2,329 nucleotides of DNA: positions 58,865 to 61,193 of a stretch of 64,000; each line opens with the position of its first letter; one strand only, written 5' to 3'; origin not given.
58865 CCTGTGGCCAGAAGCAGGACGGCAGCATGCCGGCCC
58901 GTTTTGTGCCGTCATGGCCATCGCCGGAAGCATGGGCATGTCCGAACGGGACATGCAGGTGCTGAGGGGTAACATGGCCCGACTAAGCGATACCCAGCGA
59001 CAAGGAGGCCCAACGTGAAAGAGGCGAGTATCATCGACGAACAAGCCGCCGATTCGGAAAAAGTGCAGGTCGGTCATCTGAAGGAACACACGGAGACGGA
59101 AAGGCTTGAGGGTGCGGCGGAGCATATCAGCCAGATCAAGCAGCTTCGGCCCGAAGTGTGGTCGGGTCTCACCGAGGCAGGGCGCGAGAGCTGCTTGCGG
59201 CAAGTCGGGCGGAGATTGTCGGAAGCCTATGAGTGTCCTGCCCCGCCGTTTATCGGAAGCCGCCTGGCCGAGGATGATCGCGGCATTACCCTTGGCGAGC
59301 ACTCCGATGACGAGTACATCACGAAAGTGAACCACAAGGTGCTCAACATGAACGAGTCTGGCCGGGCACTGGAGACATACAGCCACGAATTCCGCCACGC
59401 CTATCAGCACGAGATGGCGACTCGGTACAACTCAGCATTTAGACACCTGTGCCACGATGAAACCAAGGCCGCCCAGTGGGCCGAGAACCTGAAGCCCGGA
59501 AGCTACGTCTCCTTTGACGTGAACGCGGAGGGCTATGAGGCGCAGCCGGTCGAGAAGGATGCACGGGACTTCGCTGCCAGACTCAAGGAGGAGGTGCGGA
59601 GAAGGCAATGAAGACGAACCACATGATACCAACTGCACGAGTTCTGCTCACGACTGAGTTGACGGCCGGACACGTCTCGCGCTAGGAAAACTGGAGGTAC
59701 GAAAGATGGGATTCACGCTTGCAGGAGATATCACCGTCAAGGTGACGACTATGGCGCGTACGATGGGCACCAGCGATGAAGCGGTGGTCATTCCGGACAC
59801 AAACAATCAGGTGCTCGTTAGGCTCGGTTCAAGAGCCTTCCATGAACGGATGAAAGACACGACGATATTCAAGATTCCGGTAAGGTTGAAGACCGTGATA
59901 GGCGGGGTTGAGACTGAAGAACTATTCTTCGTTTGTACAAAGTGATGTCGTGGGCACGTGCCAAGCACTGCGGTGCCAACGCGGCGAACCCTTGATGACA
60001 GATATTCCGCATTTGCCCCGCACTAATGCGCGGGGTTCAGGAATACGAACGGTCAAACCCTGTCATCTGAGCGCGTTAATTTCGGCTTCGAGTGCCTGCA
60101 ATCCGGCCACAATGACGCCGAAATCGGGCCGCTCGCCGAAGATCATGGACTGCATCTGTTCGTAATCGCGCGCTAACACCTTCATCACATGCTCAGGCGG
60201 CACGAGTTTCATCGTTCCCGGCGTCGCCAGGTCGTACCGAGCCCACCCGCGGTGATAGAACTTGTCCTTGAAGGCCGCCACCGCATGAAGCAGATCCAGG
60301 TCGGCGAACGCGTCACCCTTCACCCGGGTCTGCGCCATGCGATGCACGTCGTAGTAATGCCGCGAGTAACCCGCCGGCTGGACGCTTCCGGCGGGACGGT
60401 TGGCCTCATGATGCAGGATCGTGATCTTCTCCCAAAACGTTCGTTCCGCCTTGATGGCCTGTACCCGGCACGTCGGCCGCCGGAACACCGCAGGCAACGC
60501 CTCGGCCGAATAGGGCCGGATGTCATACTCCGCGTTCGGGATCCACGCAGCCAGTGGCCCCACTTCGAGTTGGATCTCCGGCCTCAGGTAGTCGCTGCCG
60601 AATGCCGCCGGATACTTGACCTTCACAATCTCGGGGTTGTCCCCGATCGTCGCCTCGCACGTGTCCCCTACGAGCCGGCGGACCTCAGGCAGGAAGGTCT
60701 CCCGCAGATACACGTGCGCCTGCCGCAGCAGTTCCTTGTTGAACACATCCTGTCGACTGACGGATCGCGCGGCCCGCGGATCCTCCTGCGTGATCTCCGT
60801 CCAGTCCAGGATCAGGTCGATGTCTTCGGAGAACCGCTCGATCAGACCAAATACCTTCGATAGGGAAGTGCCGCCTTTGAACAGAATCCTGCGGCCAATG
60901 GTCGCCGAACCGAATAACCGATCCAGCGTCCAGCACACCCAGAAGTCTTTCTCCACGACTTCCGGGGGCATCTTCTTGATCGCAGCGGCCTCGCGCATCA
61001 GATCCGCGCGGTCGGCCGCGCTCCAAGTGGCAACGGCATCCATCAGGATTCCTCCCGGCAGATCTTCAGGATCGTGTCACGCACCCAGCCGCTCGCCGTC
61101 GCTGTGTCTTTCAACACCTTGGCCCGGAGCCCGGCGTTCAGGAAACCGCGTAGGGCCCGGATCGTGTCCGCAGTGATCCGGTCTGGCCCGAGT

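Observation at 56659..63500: Integrative element at tRNA-Pro(CGG) with integrase, displaced tRNA terminator and CCACAGT arm-type repeats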

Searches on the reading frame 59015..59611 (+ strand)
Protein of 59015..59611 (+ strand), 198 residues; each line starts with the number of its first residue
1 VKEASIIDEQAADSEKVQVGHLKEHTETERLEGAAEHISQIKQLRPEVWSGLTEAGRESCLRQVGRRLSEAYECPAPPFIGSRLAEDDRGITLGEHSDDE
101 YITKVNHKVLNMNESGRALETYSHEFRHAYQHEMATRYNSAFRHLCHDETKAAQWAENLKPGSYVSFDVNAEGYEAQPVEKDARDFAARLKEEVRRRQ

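Call 7: search_protein_families(library=pfam, proteins=[window:59015-59611:+], max_evalue=0.01)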
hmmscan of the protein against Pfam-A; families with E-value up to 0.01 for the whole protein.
window:59015-59611:+ (198 aa): 1 family
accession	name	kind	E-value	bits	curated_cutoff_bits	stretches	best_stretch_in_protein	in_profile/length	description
PF13058.12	DUF3920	-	2.6e-05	24.9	27.3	0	169-198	97-126/126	Protein of unknown function (DUF3920)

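Call 8: search_protein_families(library=phrogs, proteins=[window:59015-59611:+], max_evalue=0.01)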
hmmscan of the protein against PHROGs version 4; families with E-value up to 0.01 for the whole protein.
window:59015-59611:+ (198 aa): 0 families

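Call 11: search_protein_families(library=padloc, proteins=[window:59015-59611:+], max_evalue=0.01)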
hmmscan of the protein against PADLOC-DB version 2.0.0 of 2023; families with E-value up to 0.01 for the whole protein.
window:59015-59611:+ (198 aa): 0 families

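Call 68: search_protein_families(library=pfam, proteins=[L101:745-1935:-, L102:3-1124:+, L102:1210-1500:+, L102:1497-2519:+, L104:181-969:+, L101:366-761:+, L101:7115-8764:-, L101:9127-10002:-, L101:10026-10367:-, L101:5009-5920:-], max_evalue=0.01)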
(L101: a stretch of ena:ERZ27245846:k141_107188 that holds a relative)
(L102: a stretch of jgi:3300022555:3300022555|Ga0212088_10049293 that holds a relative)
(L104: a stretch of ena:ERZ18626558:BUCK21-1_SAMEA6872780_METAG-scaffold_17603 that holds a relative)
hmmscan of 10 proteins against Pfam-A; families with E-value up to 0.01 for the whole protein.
L101:745-1935:- (396 aa): 3 families
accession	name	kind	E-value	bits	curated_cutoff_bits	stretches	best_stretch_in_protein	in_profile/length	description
PF13102.12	Phage_int_SAM_5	-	5.2e-05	24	22.3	1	128-193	25-92/98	Phage integrase SAM-like domain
PF00589.27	Phage_integrase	-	5.6e-05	23.4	27.1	1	213-350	6-131/172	Phage integrase family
PF02899.23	Phage_int_SAM_1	-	0.0003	21.4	22.3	1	113-186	3-82/83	Phage integrase, N-terminal SAM-like domain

L102:3-1124:+ (373 aa): 1 family
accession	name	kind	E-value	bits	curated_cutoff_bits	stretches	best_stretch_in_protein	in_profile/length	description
PF00271.37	Helicase_C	-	2.1e-13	50.9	23.5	1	67-162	14-108/110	Helicase conserved C-terminal domain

L102:1210-1500:+ (96 aa): 0 families

L102:1497-2519:+ (340 aa): 5 families
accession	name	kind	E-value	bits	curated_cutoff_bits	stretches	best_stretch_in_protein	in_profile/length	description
PF15899.11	BNR_6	-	3.6e-15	54.8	27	0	296-308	1-13/14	BNR-Asp box repeat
PF15902.12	Sortilin-Vps10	-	1.4e-11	44.3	33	2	123-229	3-112/446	Sortilin, neurotensin receptor 3,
PF02012.26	BNR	-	2.3e-09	36.2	27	0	257-267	1-11/12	BNR/Asp-box repeat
PF24316.1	Tli3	-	2.4e-05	25.1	27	0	247-297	79-126/129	T6SS Tli3 immunity protein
PF19755.4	DUF6242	-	0.00078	19.8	29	0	251-306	159-217/217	Domain of unknown function (DUF6242)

L104:181-969:+ (262 aa): 0 families

L101:366-761:+ (131 aa): 1 family
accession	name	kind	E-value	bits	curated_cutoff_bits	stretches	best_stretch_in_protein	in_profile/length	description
PF09056.16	Phospholip_A2_3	-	0.0012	19.9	29.4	1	44-85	16-55/110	Prokaryotic phospholipase A2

L101:7115-8764:- (549 aa): 1 family
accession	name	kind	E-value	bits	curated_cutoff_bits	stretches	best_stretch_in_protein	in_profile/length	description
PF13481.12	AAA_25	-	1e-31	110.6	27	1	217-384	16-194/195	AAA domain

L101:9127-10002:- (291 aa): 0 families

L101:10026-10367:- (113 aa): 1 family
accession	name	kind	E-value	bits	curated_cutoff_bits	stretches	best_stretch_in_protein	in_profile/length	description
PF00589.27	Phage_integrase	-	1.2e-11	45.1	27.1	1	46-97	118-169/172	Phage integrase family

L101:5009-5920:- (303 aa): 0 families

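Call 69: search_protein_families(library=phrogs, proteins=[L101:745-1935:-, L102:3-1124:+, L102:1210-1500:+, L102:1497-2519:+, L104:181-969:+, L101:366-761:+, L101:7115-8764:-, L101:9127-10002:-, L101:10026-10367:-, L101:5009-5920:-], max_evalue=0.01)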
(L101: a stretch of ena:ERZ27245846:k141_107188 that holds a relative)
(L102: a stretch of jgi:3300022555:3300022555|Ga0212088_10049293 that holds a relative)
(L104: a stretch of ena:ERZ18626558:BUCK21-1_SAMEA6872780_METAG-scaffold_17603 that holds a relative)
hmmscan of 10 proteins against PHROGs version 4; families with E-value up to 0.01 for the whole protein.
L101:745-1935:- (396 aa): 3 families
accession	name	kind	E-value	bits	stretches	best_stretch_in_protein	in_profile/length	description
phrog_1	-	integration and excision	5.8e-33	116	1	14-363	117-436/611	integrase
phrog_216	-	integration and excision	2.1e-12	47.8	1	166-336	12-171/301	integrase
phrog_37709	-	unknown function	0.00073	20.5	1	168-273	20-114/116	-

L102:3-1124:+ (373 aa): 3 families
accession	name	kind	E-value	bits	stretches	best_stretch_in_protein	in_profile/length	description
phrog_16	-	DNA, RNA and nucleotide metabolism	7.3e-38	131.4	1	8-243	440-653/986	DNA helicase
phrog_9690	-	DNA, RNA and nucleotide metabolism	7.5e-10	39.3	1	56-162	146-255/306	DNA helicase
phrog_16694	-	unknown function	2.3e-09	36.8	1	62-163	552-660/1010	-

L102:1210-1500:+ (96 aa): 0 families

L102:1497-2519:+ (340 aa): 1 family
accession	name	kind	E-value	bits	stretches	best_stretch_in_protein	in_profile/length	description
phrog_11404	-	unknown function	0.0028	18.9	0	153-176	12-34/63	-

L104:181-969:+ (262 aa): 1 family
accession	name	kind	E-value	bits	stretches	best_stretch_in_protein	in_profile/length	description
phrog_16348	-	unknown function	0.00085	18.7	1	42-79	180-214/818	-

L101:366-761:+ (131 aa): 0 families

L101:7115-8764:- (549 aa): 7 families
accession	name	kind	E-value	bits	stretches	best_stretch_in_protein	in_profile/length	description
phrog_2597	-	DNA, RNA and nucleotide metabolism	8.6e-57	194.2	1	211-408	344-542/747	DNA primase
phrog_906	-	DNA, RNA and nucleotide metabolism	3.2e-21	76.8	1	196-387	491-680/872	DNA polymerase/primase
phrog_3123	-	unknown function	1.1e-14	55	1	215-400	322-526/583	-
phrog_1284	-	unknown function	8.1e-13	49.4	1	227-352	28-149/306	-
phrog_2850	-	unknown function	6.5e-09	36.2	1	226-382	150-309/465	-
phrog_239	-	DNA, RNA and nucleotide metabolism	2.6e-07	31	1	303-409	440-552/801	DNA primase/helicase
phrog_3228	-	DNA, RNA and nucleotide metabolism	0.0031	16.9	1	227-389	367-537/766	replicative helicase-primase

L101:9127-10002:- (291 aa): 0 families

L101:10026-10367:- (113 aa): 6 families
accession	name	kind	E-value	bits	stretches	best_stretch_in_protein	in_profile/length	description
phrog_216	-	integration and excision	2.5e-13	50.8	1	3-109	146-237/301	integrase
phrog_1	-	integration and excision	4.6e-13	50.3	1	44-108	387-447/611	integrase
phrog_7685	-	integration and excision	9e-05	23.1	1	43-110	166-237/240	integrase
phrog_24775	-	unknown function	0.00073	20.6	1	36-103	7-76/101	-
phrog_7269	-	integration and excision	0.0078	17.1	0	47-107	20-80/89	integrase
phrog_35951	-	unknown function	0.0091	17.4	0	41-101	7-67/97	-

L101:5009-5920:- (303 aa): 0 families

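Call 79: search_protein_families(library=ncbifam, proteins=[window:59015-59611:+], max_evalue=0.01)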
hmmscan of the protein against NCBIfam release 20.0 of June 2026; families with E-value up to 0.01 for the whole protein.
window:59015-59611:+ (198 aa): 1 family
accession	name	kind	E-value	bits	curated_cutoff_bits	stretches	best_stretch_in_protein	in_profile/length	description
TIGR04549.1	LP_HExxH_w_tonB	subfamily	0.0094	15.2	75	0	79-158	94-175/261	substrate import-associated zinc metallohydrolase lipoprotein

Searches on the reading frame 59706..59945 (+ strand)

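Call 7: search_protein_families(library=pfam, proteins=[window:59706-59945:+], max_evalue=0.01)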
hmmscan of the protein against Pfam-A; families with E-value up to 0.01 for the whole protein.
window:59706-59945:+ (79 aa): 0 families

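Call 8: search_protein_families(library=phrogs, proteins=[window:59706-59945:+], max_evalue=0.01)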
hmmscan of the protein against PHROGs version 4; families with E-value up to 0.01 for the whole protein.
window:59706-59945:+ (79 aa): 0 families

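Call 11: search_protein_families(library=padloc, proteins=[window:59706-59945:+], max_evalue=0.01)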
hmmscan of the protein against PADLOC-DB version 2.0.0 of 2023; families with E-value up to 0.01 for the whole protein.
window:59706-59945:+ (79 aa): 0 families

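Call 68: search_protein_families(library=pfam, proteins=[L101:745-1935:-, L102:3-1124:+, L102:1210-1500:+, L102:1497-2519:+, L104:181-969:+, L101:366-761:+, L101:7115-8764:-, L101:9127-10002:-, L101:10026-10367:-, L101:5009-5920:-], max_evalue=0.01)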
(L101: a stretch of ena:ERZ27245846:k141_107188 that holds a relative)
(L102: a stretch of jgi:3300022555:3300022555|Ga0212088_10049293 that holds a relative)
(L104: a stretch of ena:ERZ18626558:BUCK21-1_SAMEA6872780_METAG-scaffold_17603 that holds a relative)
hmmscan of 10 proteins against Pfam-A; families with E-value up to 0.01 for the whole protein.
L101:745-1935:- (396 aa): 3 families
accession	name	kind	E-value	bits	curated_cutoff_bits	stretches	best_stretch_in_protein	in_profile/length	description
PF13102.12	Phage_int_SAM_5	-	5.2e-05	24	22.3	1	128-193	25-92/98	Phage integrase SAM-like domain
PF00589.27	Phage_integrase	-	5.6e-05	23.4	27.1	1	213-350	6-131/172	Phage integrase family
PF02899.23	Phage_int_SAM_1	-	0.0003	21.4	22.3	1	113-186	3-82/83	Phage integrase, N-terminal SAM-like domain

L102:3-1124:+ (373 aa): 1 family
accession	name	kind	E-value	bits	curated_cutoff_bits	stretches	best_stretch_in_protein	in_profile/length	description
PF00271.37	Helicase_C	-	2.1e-13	50.9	23.5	1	67-162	14-108/110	Helicase conserved C-terminal domain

L102:1210-1500:+ (96 aa): 0 families

L102:1497-2519:+ (340 aa): 5 families
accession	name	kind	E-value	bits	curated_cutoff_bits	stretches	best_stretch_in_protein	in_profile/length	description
PF15899.11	BNR_6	-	3.6e-15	54.8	27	0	296-308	1-13/14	BNR-Asp box repeat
PF15902.12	Sortilin-Vps10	-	1.4e-11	44.3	33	2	123-229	3-112/446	Sortilin, neurotensin receptor 3,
PF02012.26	BNR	-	2.3e-09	36.2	27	0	257-267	1-11/12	BNR/Asp-box repeat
PF24316.1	Tli3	-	2.4e-05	25.1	27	0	247-297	79-126/129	T6SS Tli3 immunity protein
PF19755.4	DUF6242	-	0.00078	19.8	29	0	251-306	159-217/217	Domain of unknown function (DUF6242)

L104:181-969:+ (262 aa): 0 families

L101:366-761:+ (131 aa): 1 family
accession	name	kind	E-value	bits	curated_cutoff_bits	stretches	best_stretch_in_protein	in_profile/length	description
PF09056.16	Phospholip_A2_3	-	0.0012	19.9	29.4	1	44-85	16-55/110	Prokaryotic phospholipase A2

L101:7115-8764:- (549 aa): 1 family
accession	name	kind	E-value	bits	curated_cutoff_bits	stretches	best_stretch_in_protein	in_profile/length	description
PF13481.12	AAA_25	-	1e-31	110.6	27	1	217-384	16-194/195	AAA domain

L101:9127-10002:- (291 aa): 0 families

L101:10026-10367:- (113 aa): 1 family
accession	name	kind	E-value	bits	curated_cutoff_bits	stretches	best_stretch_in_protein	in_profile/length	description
PF00589.27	Phage_integrase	-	1.2e-11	45.1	27.1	1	46-97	118-169/172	Phage integrase family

L101:5009-5920:- (303 aa): 0 families

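Call 69: search_protein_families(library=phrogs, proteins=[L101:745-1935:-, L102:3-1124:+, L102:1210-1500:+, L102:1497-2519:+, L104:181-969:+, L101:366-761:+, L101:7115-8764:-, L101:9127-10002:-, L101:10026-10367:-, L101:5009-5920:-], max_evalue=0.01)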
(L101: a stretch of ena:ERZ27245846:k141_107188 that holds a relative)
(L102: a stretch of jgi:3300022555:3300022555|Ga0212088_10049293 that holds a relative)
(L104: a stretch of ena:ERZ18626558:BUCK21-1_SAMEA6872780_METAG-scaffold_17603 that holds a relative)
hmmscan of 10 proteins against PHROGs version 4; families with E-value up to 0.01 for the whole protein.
L101:745-1935:- (396 aa): 3 families
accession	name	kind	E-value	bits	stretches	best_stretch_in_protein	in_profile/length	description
phrog_1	-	integration and excision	5.8e-33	116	1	14-363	117-436/611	integrase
phrog_216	-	integration and excision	2.1e-12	47.8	1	166-336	12-171/301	integrase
phrog_37709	-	unknown function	0.00073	20.5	1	168-273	20-114/116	-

L102:3-1124:+ (373 aa): 3 families
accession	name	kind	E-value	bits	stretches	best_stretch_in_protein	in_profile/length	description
phrog_16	-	DNA, RNA and nucleotide metabolism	7.3e-38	131.4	1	8-243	440-653/986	DNA helicase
phrog_9690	-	DNA, RNA and nucleotide metabolism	7.5e-10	39.3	1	56-162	146-255/306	DNA helicase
phrog_16694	-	unknown function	2.3e-09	36.8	1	62-163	552-660/1010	-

L102:1210-1500:+ (96 aa): 0 families

L102:1497-2519:+ (340 aa): 1 family
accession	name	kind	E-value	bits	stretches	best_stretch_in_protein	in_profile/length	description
phrog_11404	-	unknown function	0.0028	18.9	0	153-176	12-34/63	-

L104:181-969:+ (262 aa): 1 family
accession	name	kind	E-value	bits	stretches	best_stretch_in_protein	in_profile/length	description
phrog_16348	-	unknown function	0.00085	18.7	1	42-79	180-214/818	-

L101:366-761:+ (131 aa): 0 families

L101:7115-8764:- (549 aa): 7 families
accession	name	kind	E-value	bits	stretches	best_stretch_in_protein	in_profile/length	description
phrog_2597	-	DNA, RNA and nucleotide metabolism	8.6e-57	194.2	1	211-408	344-542/747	DNA primase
phrog_906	-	DNA, RNA and nucleotide metabolism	3.2e-21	76.8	1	196-387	491-680/872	DNA polymerase/primase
phrog_3123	-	unknown function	1.1e-14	55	1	215-400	322-526/583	-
phrog_1284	-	unknown function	8.1e-13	49.4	1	227-352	28-149/306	-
phrog_2850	-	unknown function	6.5e-09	36.2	1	226-382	150-309/465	-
phrog_239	-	DNA, RNA and nucleotide metabolism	2.6e-07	31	1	303-409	440-552/801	DNA primase/helicase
phrog_3228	-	DNA, RNA and nucleotide metabolism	0.0031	16.9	1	227-389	367-537/766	replicative helicase-primase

L101:9127-10002:- (291 aa): 0 families

L101:10026-10367:- (113 aa): 6 families
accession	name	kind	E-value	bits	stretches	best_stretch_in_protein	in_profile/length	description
phrog_216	-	integration and excision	2.5e-13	50.8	1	3-109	146-237/301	integrase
phrog_1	-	integration and excision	4.6e-13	50.3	1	44-108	387-447/611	integrase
phrog_7685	-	integration and excision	9e-05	23.1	1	43-110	166-237/240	integrase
phrog_24775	-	unknown function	0.00073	20.6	1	36-103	7-76/101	-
phrog_7269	-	integration and excision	0.0078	17.1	0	47-107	20-80/89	integrase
phrog_35951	-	unknown function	0.0091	17.4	0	41-101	7-67/97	-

L101:5009-5920:- (303 aa): 0 families

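Call 79: search_protein_families(library=ncbifam, proteins=[window:59706-59945:+], max_evalue=0.01)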
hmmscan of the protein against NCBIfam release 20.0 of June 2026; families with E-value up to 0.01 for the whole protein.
window:59706-59945:+ (79 aa): 0 families

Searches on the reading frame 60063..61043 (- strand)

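Call 7: search_protein_families(library=pfam, proteins=[window:60063-61043:-], max_evalue=0.01)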
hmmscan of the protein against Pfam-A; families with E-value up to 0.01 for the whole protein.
window:60063-61043:- (326 aa): 1 family
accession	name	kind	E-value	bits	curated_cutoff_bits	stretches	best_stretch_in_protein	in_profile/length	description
PF08843.17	AbiEii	-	5e-38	131.8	22.5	1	41-308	4-232/238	Nucleotidyl transferase AbiEii toxin, Type IV TA system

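Call 8: search_protein_families(library=phrogs, proteins=[window:60063-61043:-], max_evalue=0.01)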
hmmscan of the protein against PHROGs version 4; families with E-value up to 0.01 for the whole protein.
window:60063-61043:- (326 aa): 1 family
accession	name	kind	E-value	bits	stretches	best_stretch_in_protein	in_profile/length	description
phrog_19731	-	unknown function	9.9e-20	72.1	1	13-316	13-308/314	-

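Call 11: search_protein_families(library=padloc, proteins=[window:60063-61043:-], max_evalue=0.01)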
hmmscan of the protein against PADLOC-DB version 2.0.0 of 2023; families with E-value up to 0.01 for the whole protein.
window:60063-61043:- (326 aa): 22 families
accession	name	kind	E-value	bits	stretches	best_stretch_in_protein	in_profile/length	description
PDLC02289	AbiEii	-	1e-101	338.5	1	1-324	3-302/309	AbiEii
PDLC02292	AbiEii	-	2.5e-39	133.8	1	13-319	11-281/283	AbiEii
PDLC02315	AbiEii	-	1.4e-35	121.1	1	26-324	32-345/352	AbiEii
PDLC02302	AbiEii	-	1.6e-24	84.9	1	14-319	11-306/313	AbiEii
PDLC02297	AbiEii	-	2.5e-21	74.3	1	13-249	5-231/307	AbiEii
PDLC02322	AbiEii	-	6.6e-21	73.1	2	18-80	18-77/324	AbiEii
PDLC02304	AbiEii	-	1.9e-14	52.3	1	16-84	7-73/260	AbiEii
PDLC02316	AbiEii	-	3.7e-13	47.5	1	23-86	21-83/314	AbiEii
PDLC02317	AbiEii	-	5.4e-11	40.1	1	13-80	5-71/396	AbiEii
PDLC02294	AbiEii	-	6.5e-09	34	1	28-79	20-72/260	AbiEii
PDLC02323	AbiEii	-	4e-08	31.1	1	28-84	17-70/248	AbiEii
PDLC02303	AbiEii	-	6.2e-07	27.1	1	26-78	16-66/249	AbiEii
PDLC02307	AbiEii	-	4.1e-05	21.5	1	51-77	21-46/219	AbiEii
PDLC02299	AbiEii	-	5.5e-05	20.7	1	18-81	14-74/344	AbiEii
PDLC02291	AbiEii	-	7.6e-05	20.2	1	14-99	21-101/310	AbiEii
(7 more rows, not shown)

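Call 68: search_protein_families(library=pfam, proteins=[L101:745-1935:-, L102:3-1124:+, L102:1210-1500:+, L102:1497-2519:+, L104:181-969:+, L101:366-761:+, L101:7115-8764:-, L101:9127-10002:-, L101:10026-10367:-, L101:5009-5920:-], max_evalue=0.01)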
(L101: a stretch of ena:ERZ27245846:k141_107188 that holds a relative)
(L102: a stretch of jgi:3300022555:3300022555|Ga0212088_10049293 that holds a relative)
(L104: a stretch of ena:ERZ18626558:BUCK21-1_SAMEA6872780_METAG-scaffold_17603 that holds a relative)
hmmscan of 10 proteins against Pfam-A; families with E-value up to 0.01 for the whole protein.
L101:745-1935:- (396 aa): 3 families
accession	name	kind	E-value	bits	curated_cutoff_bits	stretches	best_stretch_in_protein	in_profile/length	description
PF13102.12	Phage_int_SAM_5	-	5.2e-05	24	22.3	1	128-193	25-92/98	Phage integrase SAM-like domain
PF00589.27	Phage_integrase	-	5.6e-05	23.4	27.1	1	213-350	6-131/172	Phage integrase family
PF02899.23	Phage_int_SAM_1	-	0.0003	21.4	22.3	1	113-186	3-82/83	Phage integrase, N-terminal SAM-like domain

L102:3-1124:+ (373 aa): 1 family
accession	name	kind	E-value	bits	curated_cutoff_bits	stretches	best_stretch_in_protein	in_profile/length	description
PF00271.37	Helicase_C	-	2.1e-13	50.9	23.5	1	67-162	14-108/110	Helicase conserved C-terminal domain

L102:1210-1500:+ (96 aa): 0 families

L102:1497-2519:+ (340 aa): 5 families
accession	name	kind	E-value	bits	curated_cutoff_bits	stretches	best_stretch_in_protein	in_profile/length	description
PF15899.11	BNR_6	-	3.6e-15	54.8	27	0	296-308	1-13/14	BNR-Asp box repeat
PF15902.12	Sortilin-Vps10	-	1.4e-11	44.3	33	2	123-229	3-112/446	Sortilin, neurotensin receptor 3,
PF02012.26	BNR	-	2.3e-09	36.2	27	0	257-267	1-11/12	BNR/Asp-box repeat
PF24316.1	Tli3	-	2.4e-05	25.1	27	0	247-297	79-126/129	T6SS Tli3 immunity protein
PF19755.4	DUF6242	-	0.00078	19.8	29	0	251-306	159-217/217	Domain of unknown function (DUF6242)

L104:181-969:+ (262 aa): 0 families

L101:366-761:+ (131 aa): 1 family
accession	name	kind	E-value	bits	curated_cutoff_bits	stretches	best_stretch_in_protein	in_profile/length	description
PF09056.16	Phospholip_A2_3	-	0.0012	19.9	29.4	1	44-85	16-55/110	Prokaryotic phospholipase A2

L101:7115-8764:- (549 aa): 1 family
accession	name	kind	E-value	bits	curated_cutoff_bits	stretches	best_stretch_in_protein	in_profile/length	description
PF13481.12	AAA_25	-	1e-31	110.6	27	1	217-384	16-194/195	AAA domain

L101:9127-10002:- (291 aa): 0 families

L101:10026-10367:- (113 aa): 1 family
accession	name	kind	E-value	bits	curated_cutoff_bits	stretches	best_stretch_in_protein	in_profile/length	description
PF00589.27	Phage_integrase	-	1.2e-11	45.1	27.1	1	46-97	118-169/172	Phage integrase family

L101:5009-5920:- (303 aa): 0 families

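Call 69: search_protein_families(library=phrogs, proteins=[L101:745-1935:-, L102:3-1124:+, L102:1210-1500:+, L102:1497-2519:+, L104:181-969:+, L101:366-761:+, L101:7115-8764:-, L101:9127-10002:-, L101:10026-10367:-, L101:5009-5920:-], max_evalue=0.01)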
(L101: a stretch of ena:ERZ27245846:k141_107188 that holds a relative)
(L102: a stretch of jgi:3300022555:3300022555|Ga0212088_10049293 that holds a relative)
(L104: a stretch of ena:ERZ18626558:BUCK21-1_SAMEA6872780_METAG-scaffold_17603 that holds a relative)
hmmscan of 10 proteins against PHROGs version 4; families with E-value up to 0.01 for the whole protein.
L101:745-1935:- (396 aa): 3 families
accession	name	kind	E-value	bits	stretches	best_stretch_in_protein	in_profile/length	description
phrog_1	-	integration and excision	5.8e-33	116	1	14-363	117-436/611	integrase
phrog_216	-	integration and excision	2.1e-12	47.8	1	166-336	12-171/301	integrase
phrog_37709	-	unknown function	0.00073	20.5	1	168-273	20-114/116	-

L102:3-1124:+ (373 aa): 3 families
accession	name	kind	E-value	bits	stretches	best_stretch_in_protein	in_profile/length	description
phrog_16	-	DNA, RNA and nucleotide metabolism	7.3e-38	131.4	1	8-243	440-653/986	DNA helicase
phrog_9690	-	DNA, RNA and nucleotide metabolism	7.5e-10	39.3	1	56-162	146-255/306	DNA helicase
phrog_16694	-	unknown function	2.3e-09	36.8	1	62-163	552-660/1010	-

L102:1210-1500:+ (96 aa): 0 families

L102:1497-2519:+ (340 aa): 1 family
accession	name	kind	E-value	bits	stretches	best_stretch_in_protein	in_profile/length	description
phrog_11404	-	unknown function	0.0028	18.9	0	153-176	12-34/63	-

L104:181-969:+ (262 aa): 1 family
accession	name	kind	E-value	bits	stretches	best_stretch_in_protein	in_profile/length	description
phrog_16348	-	unknown function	0.00085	18.7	1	42-79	180-214/818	-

L101:366-761:+ (131 aa): 0 families

L101:7115-8764:- (549 aa): 7 families
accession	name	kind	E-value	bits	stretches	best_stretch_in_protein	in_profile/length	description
phrog_2597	-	DNA, RNA and nucleotide metabolism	8.6e-57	194.2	1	211-408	344-542/747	DNA primase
phrog_906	-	DNA, RNA and nucleotide metabolism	3.2e-21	76.8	1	196-387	491-680/872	DNA polymerase/primase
phrog_3123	-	unknown function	1.1e-14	55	1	215-400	322-526/583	-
phrog_1284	-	unknown function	8.1e-13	49.4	1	227-352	28-149/306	-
phrog_2850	-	unknown function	6.5e-09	36.2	1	226-382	150-309/465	-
phrog_239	-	DNA, RNA and nucleotide metabolism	2.6e-07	31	1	303-409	440-552/801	DNA primase/helicase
phrog_3228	-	DNA, RNA and nucleotide metabolism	0.0031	16.9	1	227-389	367-537/766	replicative helicase-primase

L101:9127-10002:- (291 aa): 0 families

L101:10026-10367:- (113 aa): 6 families
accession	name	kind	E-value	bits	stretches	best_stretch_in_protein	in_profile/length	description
phrog_216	-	integration and excision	2.5e-13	50.8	1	3-109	146-237/301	integrase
phrog_1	-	integration and excision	4.6e-13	50.3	1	44-108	387-447/611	integrase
phrog_7685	-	integration and excision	9e-05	23.1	1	43-110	166-237/240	integrase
phrog_24775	-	unknown function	0.00073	20.6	1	36-103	7-76/101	-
phrog_7269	-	integration and excision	0.0078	17.1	0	47-107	20-80/89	integrase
phrog_35951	-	unknown function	0.0091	17.4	0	41-101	7-67/97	-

L101:5009-5920:- (303 aa): 0 families

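Call 79: search_protein_families(library=ncbifam, proteins=[window:60063-61043:-], max_evalue=0.01)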
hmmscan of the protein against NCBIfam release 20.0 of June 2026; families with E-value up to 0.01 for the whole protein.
window:60063-61043:- (326 aa): 0 families
